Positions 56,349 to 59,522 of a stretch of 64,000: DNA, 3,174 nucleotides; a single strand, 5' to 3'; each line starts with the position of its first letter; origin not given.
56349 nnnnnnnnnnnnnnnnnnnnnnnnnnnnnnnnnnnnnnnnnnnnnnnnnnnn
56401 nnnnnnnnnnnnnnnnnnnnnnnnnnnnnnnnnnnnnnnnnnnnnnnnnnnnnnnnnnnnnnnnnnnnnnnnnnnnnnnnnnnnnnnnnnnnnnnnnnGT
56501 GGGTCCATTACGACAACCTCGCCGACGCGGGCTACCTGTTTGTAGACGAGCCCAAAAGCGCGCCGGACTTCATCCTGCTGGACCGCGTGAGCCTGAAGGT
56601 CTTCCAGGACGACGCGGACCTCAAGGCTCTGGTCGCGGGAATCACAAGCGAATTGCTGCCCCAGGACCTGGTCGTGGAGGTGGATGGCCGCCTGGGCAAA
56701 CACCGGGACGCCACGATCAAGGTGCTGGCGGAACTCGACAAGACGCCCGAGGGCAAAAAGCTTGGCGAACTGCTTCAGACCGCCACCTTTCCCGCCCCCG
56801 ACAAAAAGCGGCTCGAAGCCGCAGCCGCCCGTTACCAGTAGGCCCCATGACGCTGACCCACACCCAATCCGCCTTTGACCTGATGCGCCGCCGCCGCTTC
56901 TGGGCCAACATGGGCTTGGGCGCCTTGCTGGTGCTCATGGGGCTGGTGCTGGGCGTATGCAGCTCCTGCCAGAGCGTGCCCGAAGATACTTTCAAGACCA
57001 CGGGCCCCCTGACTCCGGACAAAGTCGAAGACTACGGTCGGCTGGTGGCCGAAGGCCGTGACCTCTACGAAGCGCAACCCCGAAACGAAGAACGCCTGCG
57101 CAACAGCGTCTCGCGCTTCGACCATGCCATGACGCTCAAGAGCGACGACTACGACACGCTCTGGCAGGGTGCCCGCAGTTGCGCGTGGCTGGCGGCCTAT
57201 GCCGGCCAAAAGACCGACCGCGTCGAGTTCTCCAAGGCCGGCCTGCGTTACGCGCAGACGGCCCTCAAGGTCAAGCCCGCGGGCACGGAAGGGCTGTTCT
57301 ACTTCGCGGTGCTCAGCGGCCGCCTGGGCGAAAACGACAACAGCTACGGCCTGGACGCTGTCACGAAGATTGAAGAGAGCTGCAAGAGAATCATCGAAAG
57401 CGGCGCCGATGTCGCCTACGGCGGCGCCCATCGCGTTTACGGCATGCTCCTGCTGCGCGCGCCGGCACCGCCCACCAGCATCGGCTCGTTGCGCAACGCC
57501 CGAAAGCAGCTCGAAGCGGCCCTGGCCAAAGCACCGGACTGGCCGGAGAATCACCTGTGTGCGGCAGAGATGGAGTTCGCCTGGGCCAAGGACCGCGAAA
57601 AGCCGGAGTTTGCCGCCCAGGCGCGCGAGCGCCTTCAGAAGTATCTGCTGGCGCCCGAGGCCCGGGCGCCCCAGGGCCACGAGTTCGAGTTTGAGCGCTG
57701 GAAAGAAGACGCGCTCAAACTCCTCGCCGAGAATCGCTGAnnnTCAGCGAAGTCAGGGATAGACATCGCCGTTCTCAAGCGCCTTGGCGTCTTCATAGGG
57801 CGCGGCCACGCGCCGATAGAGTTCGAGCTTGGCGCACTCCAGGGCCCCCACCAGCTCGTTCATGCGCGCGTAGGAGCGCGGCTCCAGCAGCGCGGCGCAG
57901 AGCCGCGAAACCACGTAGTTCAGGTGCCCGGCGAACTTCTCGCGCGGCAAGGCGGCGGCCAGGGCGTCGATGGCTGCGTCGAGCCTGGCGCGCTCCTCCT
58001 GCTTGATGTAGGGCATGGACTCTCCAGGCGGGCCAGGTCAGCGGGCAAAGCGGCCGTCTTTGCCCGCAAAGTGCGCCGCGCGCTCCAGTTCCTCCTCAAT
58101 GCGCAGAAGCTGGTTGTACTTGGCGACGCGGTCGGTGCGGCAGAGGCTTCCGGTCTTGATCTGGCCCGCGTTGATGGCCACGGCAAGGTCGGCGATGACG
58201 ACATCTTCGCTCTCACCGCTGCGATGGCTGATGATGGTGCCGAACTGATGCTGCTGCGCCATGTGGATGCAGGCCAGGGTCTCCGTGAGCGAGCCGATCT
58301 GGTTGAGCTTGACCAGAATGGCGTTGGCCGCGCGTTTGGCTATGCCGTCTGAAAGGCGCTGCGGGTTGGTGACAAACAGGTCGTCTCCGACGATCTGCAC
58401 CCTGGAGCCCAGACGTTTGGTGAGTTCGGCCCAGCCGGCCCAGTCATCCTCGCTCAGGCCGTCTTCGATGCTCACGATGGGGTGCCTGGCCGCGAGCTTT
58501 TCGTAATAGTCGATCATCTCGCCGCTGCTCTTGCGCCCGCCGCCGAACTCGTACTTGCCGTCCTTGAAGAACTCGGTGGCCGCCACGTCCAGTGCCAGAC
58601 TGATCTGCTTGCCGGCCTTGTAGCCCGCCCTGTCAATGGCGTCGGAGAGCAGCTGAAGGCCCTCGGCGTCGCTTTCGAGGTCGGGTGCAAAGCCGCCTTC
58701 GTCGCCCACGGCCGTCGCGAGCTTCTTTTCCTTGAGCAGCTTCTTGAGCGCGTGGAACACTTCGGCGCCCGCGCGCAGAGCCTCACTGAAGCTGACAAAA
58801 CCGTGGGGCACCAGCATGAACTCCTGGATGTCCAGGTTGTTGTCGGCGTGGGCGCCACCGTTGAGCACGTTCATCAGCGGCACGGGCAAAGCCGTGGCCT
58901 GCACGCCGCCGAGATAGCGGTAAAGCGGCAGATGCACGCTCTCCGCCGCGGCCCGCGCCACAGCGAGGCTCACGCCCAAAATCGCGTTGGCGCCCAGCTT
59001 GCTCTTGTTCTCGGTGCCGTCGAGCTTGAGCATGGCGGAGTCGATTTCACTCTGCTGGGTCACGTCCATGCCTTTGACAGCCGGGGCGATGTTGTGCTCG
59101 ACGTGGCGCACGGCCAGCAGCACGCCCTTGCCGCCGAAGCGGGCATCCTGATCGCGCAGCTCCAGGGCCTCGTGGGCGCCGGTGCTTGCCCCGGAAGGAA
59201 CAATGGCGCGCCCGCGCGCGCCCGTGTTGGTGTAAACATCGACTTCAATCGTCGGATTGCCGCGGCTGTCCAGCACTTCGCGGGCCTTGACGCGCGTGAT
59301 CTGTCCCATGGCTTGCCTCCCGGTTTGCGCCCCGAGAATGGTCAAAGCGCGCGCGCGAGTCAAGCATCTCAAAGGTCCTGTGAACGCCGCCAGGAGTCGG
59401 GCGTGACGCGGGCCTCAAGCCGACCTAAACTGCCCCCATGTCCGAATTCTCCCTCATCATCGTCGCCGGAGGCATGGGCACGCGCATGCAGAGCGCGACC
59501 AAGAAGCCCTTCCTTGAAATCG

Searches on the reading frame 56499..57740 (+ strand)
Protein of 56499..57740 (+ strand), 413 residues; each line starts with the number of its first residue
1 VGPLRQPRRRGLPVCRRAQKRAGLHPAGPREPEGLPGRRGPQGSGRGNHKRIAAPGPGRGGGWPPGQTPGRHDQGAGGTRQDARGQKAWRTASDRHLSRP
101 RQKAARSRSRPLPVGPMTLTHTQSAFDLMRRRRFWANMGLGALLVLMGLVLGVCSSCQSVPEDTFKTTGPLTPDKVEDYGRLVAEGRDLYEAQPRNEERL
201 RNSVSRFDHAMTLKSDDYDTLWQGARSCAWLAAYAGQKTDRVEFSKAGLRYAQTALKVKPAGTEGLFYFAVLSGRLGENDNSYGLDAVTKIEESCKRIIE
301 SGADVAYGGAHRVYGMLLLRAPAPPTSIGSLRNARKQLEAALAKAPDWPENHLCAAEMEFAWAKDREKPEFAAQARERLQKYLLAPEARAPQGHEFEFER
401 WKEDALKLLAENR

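Call 38: search_protein_families(library=ncbifam, proteins=[window:56499-57740:+], max_evalue=0.00001)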
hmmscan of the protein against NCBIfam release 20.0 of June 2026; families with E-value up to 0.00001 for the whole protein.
window:56499-57740:+ (413 aa): 1 family
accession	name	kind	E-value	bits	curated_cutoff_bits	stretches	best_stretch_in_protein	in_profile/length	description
NF045602.2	BstC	equivalog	6.3e-17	61.9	350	1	224-373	69-217/250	sterol transporter outer membrane protein BstC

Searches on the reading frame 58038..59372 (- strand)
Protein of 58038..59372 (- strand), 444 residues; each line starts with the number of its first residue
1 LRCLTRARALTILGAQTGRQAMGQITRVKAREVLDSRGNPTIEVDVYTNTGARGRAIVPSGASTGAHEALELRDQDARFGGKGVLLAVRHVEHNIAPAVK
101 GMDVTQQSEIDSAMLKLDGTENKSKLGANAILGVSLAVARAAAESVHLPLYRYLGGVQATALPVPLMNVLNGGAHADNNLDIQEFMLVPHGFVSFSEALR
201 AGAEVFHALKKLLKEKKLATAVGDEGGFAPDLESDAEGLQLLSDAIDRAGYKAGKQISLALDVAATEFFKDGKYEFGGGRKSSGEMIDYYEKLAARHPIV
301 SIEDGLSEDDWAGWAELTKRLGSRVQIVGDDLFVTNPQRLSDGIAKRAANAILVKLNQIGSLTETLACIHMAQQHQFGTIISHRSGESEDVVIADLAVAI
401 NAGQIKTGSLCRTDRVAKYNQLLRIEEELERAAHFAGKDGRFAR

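Call 38: search_protein_families(library=ncbifam, proteins=[window:58038-59372:-], max_evalue=0.00001)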
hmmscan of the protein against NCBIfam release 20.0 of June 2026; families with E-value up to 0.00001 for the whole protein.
window:58038-59372:- (444 aa): 3 families
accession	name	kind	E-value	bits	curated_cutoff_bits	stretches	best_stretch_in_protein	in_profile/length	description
TIGR01060.2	eno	equivalog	2.8e-199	662.1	300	1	25-439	1-420/425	phosphopyruvate hydratase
NF006223.0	PRK08350.1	equivalog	1.9e-28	99.7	624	1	86-172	51-137/341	hypothetical protein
TIGR02534.1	mucon_cyclo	subfamily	3.1e-07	29.8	334.95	0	89-166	64-135/368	muconate/chloromuconate family cycloisomerase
